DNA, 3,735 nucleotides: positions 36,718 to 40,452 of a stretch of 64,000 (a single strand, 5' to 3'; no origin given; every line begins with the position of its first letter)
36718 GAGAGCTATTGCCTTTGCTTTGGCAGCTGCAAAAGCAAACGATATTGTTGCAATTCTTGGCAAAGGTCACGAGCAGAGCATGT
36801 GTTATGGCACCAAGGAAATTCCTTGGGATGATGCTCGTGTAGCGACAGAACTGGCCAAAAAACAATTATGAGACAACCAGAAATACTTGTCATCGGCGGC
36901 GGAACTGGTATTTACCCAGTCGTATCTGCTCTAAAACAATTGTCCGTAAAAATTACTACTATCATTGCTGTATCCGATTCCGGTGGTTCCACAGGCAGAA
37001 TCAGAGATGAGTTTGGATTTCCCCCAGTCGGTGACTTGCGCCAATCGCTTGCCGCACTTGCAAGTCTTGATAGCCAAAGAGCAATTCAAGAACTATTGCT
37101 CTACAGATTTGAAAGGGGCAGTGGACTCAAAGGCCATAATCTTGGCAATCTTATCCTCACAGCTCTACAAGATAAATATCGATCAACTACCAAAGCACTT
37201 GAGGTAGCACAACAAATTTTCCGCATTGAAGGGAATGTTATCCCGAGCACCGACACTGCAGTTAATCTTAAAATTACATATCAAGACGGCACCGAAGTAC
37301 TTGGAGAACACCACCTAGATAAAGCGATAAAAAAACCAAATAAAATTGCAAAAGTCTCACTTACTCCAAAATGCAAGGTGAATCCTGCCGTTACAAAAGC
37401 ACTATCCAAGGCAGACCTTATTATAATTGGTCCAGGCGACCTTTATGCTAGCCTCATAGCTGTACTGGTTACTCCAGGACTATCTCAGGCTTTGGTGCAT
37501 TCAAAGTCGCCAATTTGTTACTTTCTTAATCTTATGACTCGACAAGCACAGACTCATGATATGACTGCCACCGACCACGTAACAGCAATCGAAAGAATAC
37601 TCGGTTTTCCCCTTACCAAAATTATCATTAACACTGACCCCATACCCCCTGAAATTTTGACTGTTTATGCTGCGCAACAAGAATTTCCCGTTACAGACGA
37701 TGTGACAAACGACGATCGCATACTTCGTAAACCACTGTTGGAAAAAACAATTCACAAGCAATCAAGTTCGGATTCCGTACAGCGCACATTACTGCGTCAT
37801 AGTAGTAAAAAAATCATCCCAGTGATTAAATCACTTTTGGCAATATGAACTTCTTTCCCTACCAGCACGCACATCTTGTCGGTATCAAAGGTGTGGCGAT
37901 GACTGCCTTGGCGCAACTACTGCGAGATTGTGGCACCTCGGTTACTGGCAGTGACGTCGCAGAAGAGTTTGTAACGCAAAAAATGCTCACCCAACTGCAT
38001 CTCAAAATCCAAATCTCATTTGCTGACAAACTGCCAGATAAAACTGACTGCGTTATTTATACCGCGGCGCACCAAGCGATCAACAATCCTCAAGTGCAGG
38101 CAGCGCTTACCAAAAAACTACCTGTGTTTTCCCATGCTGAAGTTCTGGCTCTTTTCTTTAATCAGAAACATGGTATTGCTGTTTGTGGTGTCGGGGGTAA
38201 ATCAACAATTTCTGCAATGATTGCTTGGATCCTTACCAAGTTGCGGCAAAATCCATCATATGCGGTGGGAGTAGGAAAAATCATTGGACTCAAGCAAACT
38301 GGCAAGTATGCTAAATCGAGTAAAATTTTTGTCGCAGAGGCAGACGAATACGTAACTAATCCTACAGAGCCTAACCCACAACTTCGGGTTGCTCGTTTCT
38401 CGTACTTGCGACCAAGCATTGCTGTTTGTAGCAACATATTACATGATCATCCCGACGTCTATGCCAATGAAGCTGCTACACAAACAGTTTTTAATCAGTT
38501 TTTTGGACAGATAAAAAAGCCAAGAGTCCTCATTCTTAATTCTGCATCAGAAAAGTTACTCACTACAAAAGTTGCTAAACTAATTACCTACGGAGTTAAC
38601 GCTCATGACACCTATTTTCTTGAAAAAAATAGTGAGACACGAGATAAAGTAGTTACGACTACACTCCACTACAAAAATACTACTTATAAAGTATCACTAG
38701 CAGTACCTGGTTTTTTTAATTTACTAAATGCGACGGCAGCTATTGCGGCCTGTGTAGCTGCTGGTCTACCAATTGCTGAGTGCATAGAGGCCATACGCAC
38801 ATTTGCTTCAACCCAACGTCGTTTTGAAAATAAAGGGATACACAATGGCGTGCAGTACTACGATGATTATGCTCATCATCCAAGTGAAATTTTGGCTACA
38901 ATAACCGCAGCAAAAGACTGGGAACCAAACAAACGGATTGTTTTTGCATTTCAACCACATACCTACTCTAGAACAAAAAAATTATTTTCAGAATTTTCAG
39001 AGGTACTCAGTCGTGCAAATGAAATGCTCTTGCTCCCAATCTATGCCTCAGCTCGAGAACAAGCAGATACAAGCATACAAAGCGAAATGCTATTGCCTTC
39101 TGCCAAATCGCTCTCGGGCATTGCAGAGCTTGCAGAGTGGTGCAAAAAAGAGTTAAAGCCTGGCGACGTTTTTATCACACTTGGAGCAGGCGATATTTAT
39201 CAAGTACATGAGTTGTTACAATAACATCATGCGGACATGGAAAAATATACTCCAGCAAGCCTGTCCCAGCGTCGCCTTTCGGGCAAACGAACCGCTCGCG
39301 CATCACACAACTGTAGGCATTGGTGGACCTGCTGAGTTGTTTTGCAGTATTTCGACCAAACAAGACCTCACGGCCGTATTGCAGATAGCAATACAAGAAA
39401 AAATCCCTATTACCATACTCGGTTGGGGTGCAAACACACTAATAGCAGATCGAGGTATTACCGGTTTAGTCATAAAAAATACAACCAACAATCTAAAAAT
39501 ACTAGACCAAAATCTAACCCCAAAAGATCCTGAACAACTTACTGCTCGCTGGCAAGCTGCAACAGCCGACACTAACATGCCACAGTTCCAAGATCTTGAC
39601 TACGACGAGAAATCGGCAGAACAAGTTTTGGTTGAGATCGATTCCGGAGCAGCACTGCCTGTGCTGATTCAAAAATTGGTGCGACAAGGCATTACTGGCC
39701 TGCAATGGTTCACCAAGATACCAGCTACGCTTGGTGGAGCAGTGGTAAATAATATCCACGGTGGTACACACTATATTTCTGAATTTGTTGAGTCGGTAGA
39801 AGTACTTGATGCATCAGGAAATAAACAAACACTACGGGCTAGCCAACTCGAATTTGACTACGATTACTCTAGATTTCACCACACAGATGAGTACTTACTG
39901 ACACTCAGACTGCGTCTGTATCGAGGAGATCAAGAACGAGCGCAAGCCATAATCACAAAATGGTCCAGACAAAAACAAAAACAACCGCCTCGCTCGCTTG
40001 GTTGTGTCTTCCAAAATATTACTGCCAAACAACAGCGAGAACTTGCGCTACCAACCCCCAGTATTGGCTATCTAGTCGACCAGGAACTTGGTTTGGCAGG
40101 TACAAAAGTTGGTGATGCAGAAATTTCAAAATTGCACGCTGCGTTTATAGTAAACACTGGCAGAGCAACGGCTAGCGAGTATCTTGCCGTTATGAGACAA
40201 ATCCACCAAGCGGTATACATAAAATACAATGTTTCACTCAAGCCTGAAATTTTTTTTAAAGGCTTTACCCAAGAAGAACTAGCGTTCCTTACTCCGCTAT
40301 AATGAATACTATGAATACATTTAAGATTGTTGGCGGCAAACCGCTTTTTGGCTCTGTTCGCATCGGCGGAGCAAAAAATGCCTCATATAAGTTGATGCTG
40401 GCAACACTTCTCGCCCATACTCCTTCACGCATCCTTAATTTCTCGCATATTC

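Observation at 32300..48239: Remodelled dcw cluster containing yvcK/glmR and murA but lacking murD, murF and ddl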

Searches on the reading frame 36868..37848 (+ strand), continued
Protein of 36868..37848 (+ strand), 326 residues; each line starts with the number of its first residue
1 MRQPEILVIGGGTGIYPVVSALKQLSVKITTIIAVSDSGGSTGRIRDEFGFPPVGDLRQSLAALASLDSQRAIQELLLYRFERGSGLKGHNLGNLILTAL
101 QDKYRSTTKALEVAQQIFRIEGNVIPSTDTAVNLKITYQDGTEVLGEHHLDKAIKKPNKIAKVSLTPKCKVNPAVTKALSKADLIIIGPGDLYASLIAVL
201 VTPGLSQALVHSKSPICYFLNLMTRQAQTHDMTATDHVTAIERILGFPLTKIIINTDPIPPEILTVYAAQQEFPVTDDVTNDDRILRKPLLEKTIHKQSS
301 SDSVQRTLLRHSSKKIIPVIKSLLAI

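Call 53: search_solved_structures(query=window:36868-37848:+, show_alignments=3, max_evalue=0.00001)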
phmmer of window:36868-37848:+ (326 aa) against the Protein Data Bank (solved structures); distinct sequences matched with E-value up to 0.00001: 5.
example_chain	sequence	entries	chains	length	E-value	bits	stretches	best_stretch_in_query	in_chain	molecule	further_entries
2o2z_A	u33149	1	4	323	3.1e-52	180.9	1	1-278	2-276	hypothetical protein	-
2hzb_A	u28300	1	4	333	4.5e-52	180.3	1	1-278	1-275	Hypothetical UPF0052 protein BH3568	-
2ppv_A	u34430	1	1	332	5.1e-49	170.3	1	1-276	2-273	Uncharacterized protein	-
2q7x_A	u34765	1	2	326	5.8e-47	163.5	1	1-265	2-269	UPF0052 protein SP_1565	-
2p0y_A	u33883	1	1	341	7.2e-43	150.1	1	2-287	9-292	Hypothetical protein lp_0780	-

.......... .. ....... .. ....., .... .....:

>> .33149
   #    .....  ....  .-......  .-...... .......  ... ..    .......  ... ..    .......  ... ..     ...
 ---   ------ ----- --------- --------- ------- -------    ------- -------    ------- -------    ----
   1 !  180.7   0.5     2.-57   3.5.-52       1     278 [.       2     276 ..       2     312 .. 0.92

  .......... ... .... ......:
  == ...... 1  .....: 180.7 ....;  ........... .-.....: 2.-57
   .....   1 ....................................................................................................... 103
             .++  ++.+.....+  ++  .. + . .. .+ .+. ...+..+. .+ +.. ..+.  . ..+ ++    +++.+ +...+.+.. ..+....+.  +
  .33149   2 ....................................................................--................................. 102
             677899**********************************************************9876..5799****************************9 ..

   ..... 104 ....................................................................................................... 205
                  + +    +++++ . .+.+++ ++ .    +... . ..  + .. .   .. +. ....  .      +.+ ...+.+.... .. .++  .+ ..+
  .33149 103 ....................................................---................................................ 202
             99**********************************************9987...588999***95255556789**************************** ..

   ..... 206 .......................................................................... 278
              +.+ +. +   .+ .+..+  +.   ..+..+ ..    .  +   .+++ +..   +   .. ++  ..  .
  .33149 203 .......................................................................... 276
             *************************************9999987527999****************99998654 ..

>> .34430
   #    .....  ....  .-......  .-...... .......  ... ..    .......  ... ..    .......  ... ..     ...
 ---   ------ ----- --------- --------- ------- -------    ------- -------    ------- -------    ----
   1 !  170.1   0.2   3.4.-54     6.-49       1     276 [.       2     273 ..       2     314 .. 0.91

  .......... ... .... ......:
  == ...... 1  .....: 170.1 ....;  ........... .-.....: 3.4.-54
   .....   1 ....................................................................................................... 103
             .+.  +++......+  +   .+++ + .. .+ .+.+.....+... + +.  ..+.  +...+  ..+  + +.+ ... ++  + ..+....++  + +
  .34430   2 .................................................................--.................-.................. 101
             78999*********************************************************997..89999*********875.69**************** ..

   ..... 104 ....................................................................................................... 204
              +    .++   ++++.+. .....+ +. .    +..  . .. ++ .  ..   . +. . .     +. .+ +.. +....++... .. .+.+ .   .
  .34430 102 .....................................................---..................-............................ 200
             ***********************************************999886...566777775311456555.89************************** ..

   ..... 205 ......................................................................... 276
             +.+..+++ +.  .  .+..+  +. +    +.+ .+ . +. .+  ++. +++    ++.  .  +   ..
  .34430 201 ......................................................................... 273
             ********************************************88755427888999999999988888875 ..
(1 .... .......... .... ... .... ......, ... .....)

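Call 82: find_encoding_contigs(protein=P0085, flank=10000, max_places=1)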
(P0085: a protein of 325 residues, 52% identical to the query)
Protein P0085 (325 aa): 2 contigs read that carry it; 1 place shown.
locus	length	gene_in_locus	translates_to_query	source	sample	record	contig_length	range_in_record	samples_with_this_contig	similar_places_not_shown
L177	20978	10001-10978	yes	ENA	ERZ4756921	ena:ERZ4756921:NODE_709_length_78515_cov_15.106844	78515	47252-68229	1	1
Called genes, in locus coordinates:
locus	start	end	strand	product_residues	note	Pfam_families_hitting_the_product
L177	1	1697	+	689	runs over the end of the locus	PF13196:DUF4012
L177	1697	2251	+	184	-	PF11967:RecO_N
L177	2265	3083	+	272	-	-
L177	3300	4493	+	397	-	-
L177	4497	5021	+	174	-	-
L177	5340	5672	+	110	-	PF02381:MraZ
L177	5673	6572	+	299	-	PF01795:Methyltransf_5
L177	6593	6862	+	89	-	-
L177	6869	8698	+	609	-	PF03717:PBP_dimer, PF00905:Transpeptidase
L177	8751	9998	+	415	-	PF08245:Mur_ligase_M, PF02875:Mur_ligase_C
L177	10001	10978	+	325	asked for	PF01933:CofD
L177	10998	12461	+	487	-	PF01225:Mur_ligase, PF08245:Mur_ligase_M, PF02875:Mur_ligase_C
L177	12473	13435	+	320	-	PF01565:FAD_binding_4, PF02873:MurB_C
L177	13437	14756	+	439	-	PF00275:EPSP_synthase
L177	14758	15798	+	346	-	PF00953:Glycos_transf_4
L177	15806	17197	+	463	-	PF26299:MurL_N, PF26298:MurL_epimerase_C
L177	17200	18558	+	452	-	PF08245:Mur_ligase_M, PF02875:Mur_ligase_C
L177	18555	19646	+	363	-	PF01098:FTSW_RODA_SPOVE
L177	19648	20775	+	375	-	PF03033:Glyco_transf_28, PF13579:Glyco_trans_4_4, PF04101:Glyco_tran_28_C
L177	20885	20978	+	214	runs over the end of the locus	-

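Call 94: search_protein_families(library=pfam, proteins=[L177:15806-17197:+], max_evalue=0.00001)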
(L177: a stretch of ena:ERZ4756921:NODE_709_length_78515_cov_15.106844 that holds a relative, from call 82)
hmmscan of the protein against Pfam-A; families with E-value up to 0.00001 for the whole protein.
L177:15806-17197:+ (463 aa): 0 families

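Call 95: search_protein_families(library=ncbifam, proteins=[L177:15806-17197:+, L177:17200-18558:+], max_evalue=0.001)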
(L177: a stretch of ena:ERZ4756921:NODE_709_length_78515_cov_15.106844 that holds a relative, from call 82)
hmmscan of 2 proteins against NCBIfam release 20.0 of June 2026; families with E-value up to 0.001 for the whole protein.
L177:15806-17197:+ (463 aa): 1 family
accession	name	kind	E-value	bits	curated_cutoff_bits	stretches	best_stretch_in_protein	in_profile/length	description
NF041275.1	MurL_Xanthmoales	equivalog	1.8e-78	264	700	1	15-458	9-445/447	UDP-N-acetyl-alpha-D-muramoyl-L-alanyl-L-glutamate epimerase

L177:17200-18558:+ (452 aa): 20 families
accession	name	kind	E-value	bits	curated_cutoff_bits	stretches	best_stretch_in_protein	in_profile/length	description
TIGR01087.1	murD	equivalog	1.5e-91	307.7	211.95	1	16-445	1-438/441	UDP-N-acetylmuramoyl-L-alanine--D-glutamate ligase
TIGR01085.1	murE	subfamily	2.4e-22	79.5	257.3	2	164-316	157-330/472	UDP-N-acetylmuramyl-tripeptide synthetase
NF001124.0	PRK00139.1-2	equivalog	5.2e-22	78.3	476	2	164-341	178-373/500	UDP-N-acetylmuramoyl-L-alanyl-D-glutamate--2,6-diaminopimelate ligase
TIGR01082.1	murC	equivalog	2.2e-20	73.2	335.1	1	41-323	25-322/449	UDP-N-acetylmuramate--L-alanine ligase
NF008896.0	PRK11929.1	equivalog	9.4e-20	70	1023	2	165-241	182-261/965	bifunctional UDP-N-acetylmuramoyl-L-alanyl-D-glutamate--2,6-diaminopimelate ligase MurE/UDP-N-acetylmuramoyl-tripeptide--D-alanyl-D-alanine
NF001126.0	PRK00139.1-4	equivalog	3.4e-19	68.7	373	2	164-320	173-344/486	UDP-N-acetylmuramoyl-L-alanyl-D-glutamate--2,6-diaminopimelate ligase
TIGR01143.1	murF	subfamily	4.2e-17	62.2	288.6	1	115-421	75-402/418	UDP-N-acetylmuramoyl-tripeptide--D-alanyl-D-alanine ligase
NF053647.1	pMurD2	equivalog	2.7e-13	49.6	550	1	16-415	2-384/405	pseudomurein biosynthesis peptide ligase pMurD2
NF053646.1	pMurD1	equivalog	3.2e-13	49.1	610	1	70-347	62-356/465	pseudomurein biosynthesis peptide ligase pMurD1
NF001123.0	PRK00139.1-1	equivalog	3.5e-13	49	586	2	167-339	179-370/493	UDP-N-acetylmuramoyl-L-alanyl-D-glutamate--2,6-diaminopimelate ligase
NF010628.0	PRK14022.1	equivalog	3.9e-10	39.1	536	1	163-312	179-335/483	UDP-N-acetylmuramoyl-L-alanyl-D-glutamate--L-lysine ligase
NF053645.1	pMurC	equivalog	1.6e-08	33.7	560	1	104-240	93-237/492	pseudomurein biosynthesis peptide ligase pMurC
NF053648.1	pMurE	equivalog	2.3e-08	33.2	600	1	176-330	184-339/464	pseudomurein biosynthesis peptide ligase pMurE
TIGR01081.1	mpl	equivalog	4.5e-08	32.5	388.7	0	276-339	281-343/448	UDP-N-acetylmuramate:L-alanyl-gamma-D-glutamyl-meso-diaminopimelate ligase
NF033197.0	F430_CfbE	equivalog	3.4e-05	23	250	0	115-152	100-135/430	coenzyme F430 synthase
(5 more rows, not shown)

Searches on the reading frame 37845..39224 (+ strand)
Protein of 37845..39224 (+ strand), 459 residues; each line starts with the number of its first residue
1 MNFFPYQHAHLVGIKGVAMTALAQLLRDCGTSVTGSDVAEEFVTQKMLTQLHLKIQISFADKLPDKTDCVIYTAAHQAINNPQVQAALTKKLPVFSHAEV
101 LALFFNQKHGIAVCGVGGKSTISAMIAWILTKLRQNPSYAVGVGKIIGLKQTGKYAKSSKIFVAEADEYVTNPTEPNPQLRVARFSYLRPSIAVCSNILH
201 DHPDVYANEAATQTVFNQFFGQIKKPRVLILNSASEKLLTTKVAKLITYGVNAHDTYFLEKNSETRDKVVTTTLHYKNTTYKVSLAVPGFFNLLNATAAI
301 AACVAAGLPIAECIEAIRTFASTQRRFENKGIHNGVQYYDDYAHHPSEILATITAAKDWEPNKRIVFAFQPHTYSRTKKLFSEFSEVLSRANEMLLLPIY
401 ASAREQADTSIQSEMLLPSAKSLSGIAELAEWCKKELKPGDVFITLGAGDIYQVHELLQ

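Call 3: search_protein_families(library=pfam, proteins=[window:37845-39224:+])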
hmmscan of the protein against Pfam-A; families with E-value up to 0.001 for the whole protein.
window:37845-39224:+ (459 aa): 3 families
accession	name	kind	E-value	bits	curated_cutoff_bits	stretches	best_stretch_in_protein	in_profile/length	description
PF08245.18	Mur_ligase_M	-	3.2e-18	66.8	24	1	113-303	1-200/200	Mur ligase middle domain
PF02875.26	Mur_ligase_C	-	3.4e-15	57.5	28.4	1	325-449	1-127/127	Mur ligase, glutamate ligase domain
PF01225.30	Mur_ligase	-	9e-14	52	21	1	8-108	1-94/95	Mur ligase family, catalytic domain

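Call 5: search_protein_families(library=ncbifam, proteins=[window:37845-39224:+], max_evalue=0.01)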
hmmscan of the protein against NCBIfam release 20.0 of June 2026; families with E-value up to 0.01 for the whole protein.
window:37845-39224:+ (459 aa): 23 families
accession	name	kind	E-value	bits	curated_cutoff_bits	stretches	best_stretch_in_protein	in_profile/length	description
TIGR01082.1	murC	equivalog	3.8e-101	339.4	335.1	1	9-456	2-446/449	UDP-N-acetylmuramate--L-alanine ligase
NF011171.0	PRK14573.1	equivalog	2.8e-62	210.7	1015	1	8-458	6-444/809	bifunctional UDP-N-acetylmuramate--L-alanine ligase/D-alanine--D-alanine ligase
TIGR01081.1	mpl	equivalog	3.5e-47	161.5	388.7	1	8-456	1-441/448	UDP-N-acetylmuramate:L-alanyl-gamma-D-glutamyl-meso-diaminopimelate ligase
NF001126.0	PRK00139.1-4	equivalog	8.1e-22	77.4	373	1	102-363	94-369/486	UDP-N-acetylmuramoyl-L-alanyl-D-glutamate--2,6-diaminopimelate ligase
NF053645.1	pMurC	equivalog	3.3e-19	69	560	2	268-358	296-387/492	pseudomurein biosynthesis peptide ligase pMurC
TIGR01087.1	murD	equivalog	8.9e-19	67.9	211.95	1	16-342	8-323/441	UDP-N-acetylmuramoyl-L-alanine--D-glutamate ligase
NF001124.0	PRK00139.1-2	equivalog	1.2e-17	63.9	476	1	62-366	60-380/500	UDP-N-acetylmuramoyl-L-alanyl-D-glutamate--2,6-diaminopimelate ligase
TIGR01085.1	murE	subfamily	6.9e-17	61.5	257.3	1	84-362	58-358/472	UDP-N-acetylmuramyl-tripeptide synthetase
NF053646.1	pMurD1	equivalog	4e-15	55.4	610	1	191-455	186-448/465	pseudomurein biosynthesis peptide ligase pMurD1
NF053648.1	pMurE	equivalog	4.5e-15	55.3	600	1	188-368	188-361/464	pseudomurein biosynthesis peptide ligase pMurE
NF010628.0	PRK14022.1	equivalog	5.7e-14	51.7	536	1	108-394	111-397/483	UDP-N-acetylmuramoyl-L-alanyl-D-glutamate--L-lysine ligase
NF008896.0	PRK11929.1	equivalog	5.8e-14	50.9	1023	1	107-367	111-389/965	bifunctional UDP-N-acetylmuramoyl-L-alanyl-D-glutamate--2,6-diaminopimelate ligase MurE/UDP-N-acetylmuramoyl-tripeptide--D-alanyl-D-alanine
TIGR01143.1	murF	subfamily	3.2e-12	46.1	288.6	1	110-364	76-326/418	UDP-N-acetylmuramoyl-tripeptide--D-alanyl-D-alanine ligase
NF010623.0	PRK14016.1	subfamily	2.8e-09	35.7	877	1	111-411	483-806/871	cyanophycin synthetase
NF001123.0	PRK00139.1-1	equivalog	2.1e-08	33.3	586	1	111-357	110-371/493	UDP-N-acetylmuramoyl-L-alanyl-D-glutamate--2,6-diaminopimelate ligase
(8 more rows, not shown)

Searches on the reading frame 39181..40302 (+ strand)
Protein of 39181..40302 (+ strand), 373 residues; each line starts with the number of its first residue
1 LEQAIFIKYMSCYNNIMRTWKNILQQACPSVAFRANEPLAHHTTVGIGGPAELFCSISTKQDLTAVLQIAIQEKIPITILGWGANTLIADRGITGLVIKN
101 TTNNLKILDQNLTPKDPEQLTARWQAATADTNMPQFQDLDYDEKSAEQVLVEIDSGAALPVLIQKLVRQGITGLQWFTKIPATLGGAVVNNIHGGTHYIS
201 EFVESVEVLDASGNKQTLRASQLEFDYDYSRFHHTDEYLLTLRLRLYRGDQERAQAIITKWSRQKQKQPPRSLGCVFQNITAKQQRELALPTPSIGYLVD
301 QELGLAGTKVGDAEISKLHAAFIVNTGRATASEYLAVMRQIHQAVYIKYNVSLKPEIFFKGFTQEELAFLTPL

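Call 3: search_protein_families(library=pfam, proteins=[window:39181-40302:+])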
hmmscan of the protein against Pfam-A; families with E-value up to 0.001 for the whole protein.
window:39181-40302:+ (373 aa): 2 families
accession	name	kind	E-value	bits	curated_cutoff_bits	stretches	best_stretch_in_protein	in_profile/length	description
PF02873.21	MurB_C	-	6.8e-20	71.6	27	1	257-357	6-96/99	UDP-N-acetylenolpyruvoylglucosamine reductase, C-terminal domain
PF01565.28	FAD_binding_4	-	6.7e-15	55.4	26.4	1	56-215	6-135/139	FAD binding domain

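Call 5: search_protein_families(library=ncbifam, proteins=[window:39181-40302:+], max_evalue=0.01)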
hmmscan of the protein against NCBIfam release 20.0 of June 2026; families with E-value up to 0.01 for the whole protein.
window:39181-40302:+ (373 aa): 8 families
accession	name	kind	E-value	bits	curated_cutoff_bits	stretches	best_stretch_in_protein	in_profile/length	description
NF010480.0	PRK13905.1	equivalog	7.4e-61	205.6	259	1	30-359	13-297/303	UDP-N-acetylmuramate dehydrogenase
TIGR00179.1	murB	equivalog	1.2e-45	156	144.5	2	143-358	69-287/290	UDP-N-acetylmuramate dehydrogenase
NF011245.0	PRK14651.1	equivalog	8.2e-38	130.1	224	1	37-348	7-259/273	UDP-N-acetylmuramate dehydrogenase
NF010478.0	PRK13903.1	equivalog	2.9e-29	102.1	231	2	26-247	8-194/362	UDP-N-acetylmuramate dehydrogenase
NF000755.0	PRK00046.1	equivalog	4.4e-29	101.3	277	3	139-255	75-195/343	UDP-N-acetylmuramate dehydrogenase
NF011242.0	PRK14648.1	equivalog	2.6e-21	76.2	426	2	281-361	264-342/354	UDP-N-acetylmuramate dehydrogenase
NF010479.0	PRK13904.1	equivalog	3.4e-18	66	273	1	145-357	64-255/258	UDP-N-acetylmuramate dehydrogenase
NF053785.1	DcplphribOxDprE1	equivalog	0.00048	19.5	500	1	145-220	73-152/449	decaprenylphosphoryl-beta-D-ribose oxidase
